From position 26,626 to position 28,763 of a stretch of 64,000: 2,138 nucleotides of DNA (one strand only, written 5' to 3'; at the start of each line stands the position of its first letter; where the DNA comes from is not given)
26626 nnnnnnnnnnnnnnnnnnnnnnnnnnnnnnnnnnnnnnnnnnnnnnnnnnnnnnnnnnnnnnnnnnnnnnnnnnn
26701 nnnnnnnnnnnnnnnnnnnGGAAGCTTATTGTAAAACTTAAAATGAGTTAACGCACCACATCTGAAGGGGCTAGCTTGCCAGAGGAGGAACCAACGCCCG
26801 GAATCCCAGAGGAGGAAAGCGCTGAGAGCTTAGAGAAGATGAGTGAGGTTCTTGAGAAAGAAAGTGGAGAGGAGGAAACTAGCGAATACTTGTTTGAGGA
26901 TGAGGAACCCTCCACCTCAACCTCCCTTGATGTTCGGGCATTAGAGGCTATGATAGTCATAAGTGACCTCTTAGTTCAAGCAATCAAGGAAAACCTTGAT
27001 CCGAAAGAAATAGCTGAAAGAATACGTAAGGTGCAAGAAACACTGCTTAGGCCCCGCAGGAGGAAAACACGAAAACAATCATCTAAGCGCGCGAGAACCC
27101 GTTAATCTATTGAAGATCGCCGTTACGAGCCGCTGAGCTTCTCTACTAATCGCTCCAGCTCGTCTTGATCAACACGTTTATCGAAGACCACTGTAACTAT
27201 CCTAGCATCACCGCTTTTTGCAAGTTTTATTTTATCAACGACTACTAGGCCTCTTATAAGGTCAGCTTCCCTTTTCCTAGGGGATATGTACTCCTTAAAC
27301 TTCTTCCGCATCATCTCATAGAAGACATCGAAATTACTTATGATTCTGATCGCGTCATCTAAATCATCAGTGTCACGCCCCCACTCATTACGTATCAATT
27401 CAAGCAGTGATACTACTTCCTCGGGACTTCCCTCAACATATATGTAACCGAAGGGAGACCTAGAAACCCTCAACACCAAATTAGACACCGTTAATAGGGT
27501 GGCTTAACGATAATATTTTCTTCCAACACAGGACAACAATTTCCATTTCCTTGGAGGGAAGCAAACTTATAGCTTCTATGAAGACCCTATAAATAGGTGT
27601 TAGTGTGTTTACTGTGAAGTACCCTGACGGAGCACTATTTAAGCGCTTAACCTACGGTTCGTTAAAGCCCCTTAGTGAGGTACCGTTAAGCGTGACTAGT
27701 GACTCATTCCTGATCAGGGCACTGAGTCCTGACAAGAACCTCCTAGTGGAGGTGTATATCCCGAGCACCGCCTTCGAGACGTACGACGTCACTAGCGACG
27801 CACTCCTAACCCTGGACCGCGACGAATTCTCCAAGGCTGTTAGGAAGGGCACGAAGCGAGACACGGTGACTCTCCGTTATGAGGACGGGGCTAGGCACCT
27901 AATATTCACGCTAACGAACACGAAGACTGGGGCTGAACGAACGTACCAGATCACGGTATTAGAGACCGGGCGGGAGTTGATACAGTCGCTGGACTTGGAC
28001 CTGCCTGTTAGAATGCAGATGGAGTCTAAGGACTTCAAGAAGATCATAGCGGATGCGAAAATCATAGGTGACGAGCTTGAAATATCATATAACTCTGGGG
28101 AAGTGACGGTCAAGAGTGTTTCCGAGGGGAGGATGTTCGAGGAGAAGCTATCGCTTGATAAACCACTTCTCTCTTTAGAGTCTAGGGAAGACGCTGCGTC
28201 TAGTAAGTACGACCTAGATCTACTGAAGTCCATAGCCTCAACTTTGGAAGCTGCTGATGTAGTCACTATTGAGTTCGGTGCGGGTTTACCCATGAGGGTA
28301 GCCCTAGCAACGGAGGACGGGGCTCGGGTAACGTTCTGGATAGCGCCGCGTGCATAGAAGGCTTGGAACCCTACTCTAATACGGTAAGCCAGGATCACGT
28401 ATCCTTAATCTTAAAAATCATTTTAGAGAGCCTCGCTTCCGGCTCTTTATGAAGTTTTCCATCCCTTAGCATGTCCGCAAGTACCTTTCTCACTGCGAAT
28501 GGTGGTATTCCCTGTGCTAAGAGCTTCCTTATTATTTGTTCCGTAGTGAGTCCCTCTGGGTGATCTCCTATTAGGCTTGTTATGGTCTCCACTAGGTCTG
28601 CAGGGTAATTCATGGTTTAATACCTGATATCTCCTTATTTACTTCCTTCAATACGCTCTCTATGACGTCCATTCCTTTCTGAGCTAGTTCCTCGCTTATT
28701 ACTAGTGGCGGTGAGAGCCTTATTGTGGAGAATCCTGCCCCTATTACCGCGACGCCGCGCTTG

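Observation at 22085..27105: Polytopic-membrane HerA/FtsK-like ATPase divergently paired with an Lhr-type helicase: candidate membrane DNA-translocation module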

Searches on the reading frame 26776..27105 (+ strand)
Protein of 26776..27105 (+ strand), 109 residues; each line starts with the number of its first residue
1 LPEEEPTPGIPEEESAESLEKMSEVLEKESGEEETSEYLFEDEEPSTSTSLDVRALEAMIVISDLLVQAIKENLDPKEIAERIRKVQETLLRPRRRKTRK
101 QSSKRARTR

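Call 3: search_protein_families(library=pfam, proteins=[window:26776-27105:+], max_evalue=0.1)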
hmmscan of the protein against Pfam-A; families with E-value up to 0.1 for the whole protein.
window:26776-27105:+ (109 aa): 0 families

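Call 4: search_protein_families(library=ncbifam, proteins=[window:26776-27105:+], max_evalue=0.1)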
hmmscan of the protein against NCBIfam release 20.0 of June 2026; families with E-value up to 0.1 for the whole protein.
window:26776-27105:+ (109 aa): 1 family
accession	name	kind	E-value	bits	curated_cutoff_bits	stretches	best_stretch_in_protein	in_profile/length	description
NF000738.0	PRK00043.3-1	equivalog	0.083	12.5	445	0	49-83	177-211/221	thiamine phosphate synthase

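Call 86: search_protein_families(library=padloc, proteins=[window:26776-27105:+], max_evalue=0.001)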
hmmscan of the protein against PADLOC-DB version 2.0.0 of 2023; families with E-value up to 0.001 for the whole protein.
window:26776-27105:+ (109 aa): 0 families

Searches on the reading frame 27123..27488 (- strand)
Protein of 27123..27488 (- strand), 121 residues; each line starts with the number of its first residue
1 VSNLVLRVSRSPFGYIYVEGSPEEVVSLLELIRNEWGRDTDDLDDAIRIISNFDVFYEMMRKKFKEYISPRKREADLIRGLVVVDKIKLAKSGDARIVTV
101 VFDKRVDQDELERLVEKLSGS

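Call 3: search_protein_families(library=pfam, proteins=[window:27123-27488:-], max_evalue=0.1)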
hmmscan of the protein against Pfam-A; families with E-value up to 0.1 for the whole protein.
window:27123-27488:- (121 aa): 1 family
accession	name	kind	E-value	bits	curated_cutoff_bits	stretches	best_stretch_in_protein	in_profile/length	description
PF14356.11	DUF4403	-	0.015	14.4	28.3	1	41-105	243-307/425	Domain of unknown function (DUF4403)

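Call 4: search_protein_families(library=ncbifam, proteins=[window:27123-27488:-], max_evalue=0.1)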
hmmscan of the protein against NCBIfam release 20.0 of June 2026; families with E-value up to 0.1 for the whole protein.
window:27123-27488:- (121 aa): 0 families

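Call 86: search_protein_families(library=padloc, proteins=[window:27123-27488:-], max_evalue=0.001)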
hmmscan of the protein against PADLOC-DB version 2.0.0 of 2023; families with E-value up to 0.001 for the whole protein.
window:27123-27488:- (121 aa): 0 families

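Call 89: search_solved_structures(query=A6, max_evalue=1)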
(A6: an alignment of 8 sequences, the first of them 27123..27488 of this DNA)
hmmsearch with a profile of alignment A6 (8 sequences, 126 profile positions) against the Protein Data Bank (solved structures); distinct sequences matched with E-value up to 1: 13.
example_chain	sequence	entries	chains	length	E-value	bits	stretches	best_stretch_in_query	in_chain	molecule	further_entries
4v6u_BT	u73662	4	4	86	0.059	16.2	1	79-122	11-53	50S ribosomal protein L23P | Large ribosomal subunit protein uL23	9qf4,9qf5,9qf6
9sra_BT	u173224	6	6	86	0.069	16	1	79-122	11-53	Large ribosomal subunit protein uL23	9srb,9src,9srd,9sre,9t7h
5cwj_A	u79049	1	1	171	0.1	15.4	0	4-50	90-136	Designed helical repeat protein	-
4v4n_AT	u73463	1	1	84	0.11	15.4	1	79-122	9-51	50S ribosomal protein L23P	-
1wcm_D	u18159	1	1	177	0.15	14.9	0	18-53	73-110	DNA-DIRECTED RNA POLYMERASE II 32 KDA POLYPEPTIDE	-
5fmf_D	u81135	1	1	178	0.15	14.9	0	18-53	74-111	RNA POLYMERASE II PRE-INITIATION COMPLEX, RPB4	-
1y14_A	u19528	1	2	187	0.27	14.1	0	19-53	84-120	DNA-directed RNA polymerase II 32 kDa polypeptide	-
1f7l_A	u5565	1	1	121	0.28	14.1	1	27-73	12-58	HOLO-(ACYL CARRIER PROTEIN) SYNTHASE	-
1f7t_A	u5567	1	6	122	0.28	14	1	27-73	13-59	HOLO-(ACYL CARRIER PROTEIN) SYNTHASE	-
1pqv_D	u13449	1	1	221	0.4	13.5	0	19-53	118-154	DNA-directed RNA polymerase II 32 kDa polypeptide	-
1ory_A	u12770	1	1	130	0.47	13.3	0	15-113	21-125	flagellar protein FliS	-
1orj_A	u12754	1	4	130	0.5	13.2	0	14-113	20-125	flagellar protein FliS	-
1ap0_A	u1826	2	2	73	0.68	12.8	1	86-119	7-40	MODIFIER PROTEIN 1 | CHROMOBOX PROTEIN HOMOLOG 1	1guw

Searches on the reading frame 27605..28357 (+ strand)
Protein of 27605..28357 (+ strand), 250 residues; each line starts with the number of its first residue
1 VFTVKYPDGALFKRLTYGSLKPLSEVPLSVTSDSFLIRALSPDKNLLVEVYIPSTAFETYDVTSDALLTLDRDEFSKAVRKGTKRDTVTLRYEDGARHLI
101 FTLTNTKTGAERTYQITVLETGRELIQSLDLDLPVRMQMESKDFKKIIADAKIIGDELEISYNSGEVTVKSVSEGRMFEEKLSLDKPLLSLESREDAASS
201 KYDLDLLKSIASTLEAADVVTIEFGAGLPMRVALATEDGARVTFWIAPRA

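Call 3: search_protein_families(library=pfam, proteins=[window:27605-28357:+], max_evalue=0.1)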
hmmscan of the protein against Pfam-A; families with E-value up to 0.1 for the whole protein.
window:27605-28357:+ (250 aa): 4 families
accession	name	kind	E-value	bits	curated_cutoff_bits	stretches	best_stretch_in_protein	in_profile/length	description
PF00705.23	PCNA_N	-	2.2e-10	40.8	20.3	1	1-117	1-117/127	Proliferating cell nuclear antigen, N-terminal domain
PF04139.18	Rad9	-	2.8e-06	27.4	25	1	86-178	84-175/253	Rad9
PF02144.21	Rad1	-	0.00056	19.5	24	1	78-221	100-242/257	Repair protein Rad1/Rec1/Rad17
PF02747.20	PCNA_C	-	0.0022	18.6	23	1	135-248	9-127/128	Proliferating cell nuclear antigen, C-terminal domain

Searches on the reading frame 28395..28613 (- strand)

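Call 3: search_protein_families(library=pfam, proteins=[window:28395-28613:-], max_evalue=0.1)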
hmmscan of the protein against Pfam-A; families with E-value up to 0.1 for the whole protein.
window:28395-28613:- (72 aa): 2 families
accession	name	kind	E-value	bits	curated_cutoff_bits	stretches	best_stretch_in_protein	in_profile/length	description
PF21933.2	MCM5_C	-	0.01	16.2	27.2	1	24-55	18-49/59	MCM5, C-terminal domain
PF09106.17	SelB-wing_2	-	0.026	15.1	22.3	1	20-57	15-51/57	Elongation factor SelB, winged helix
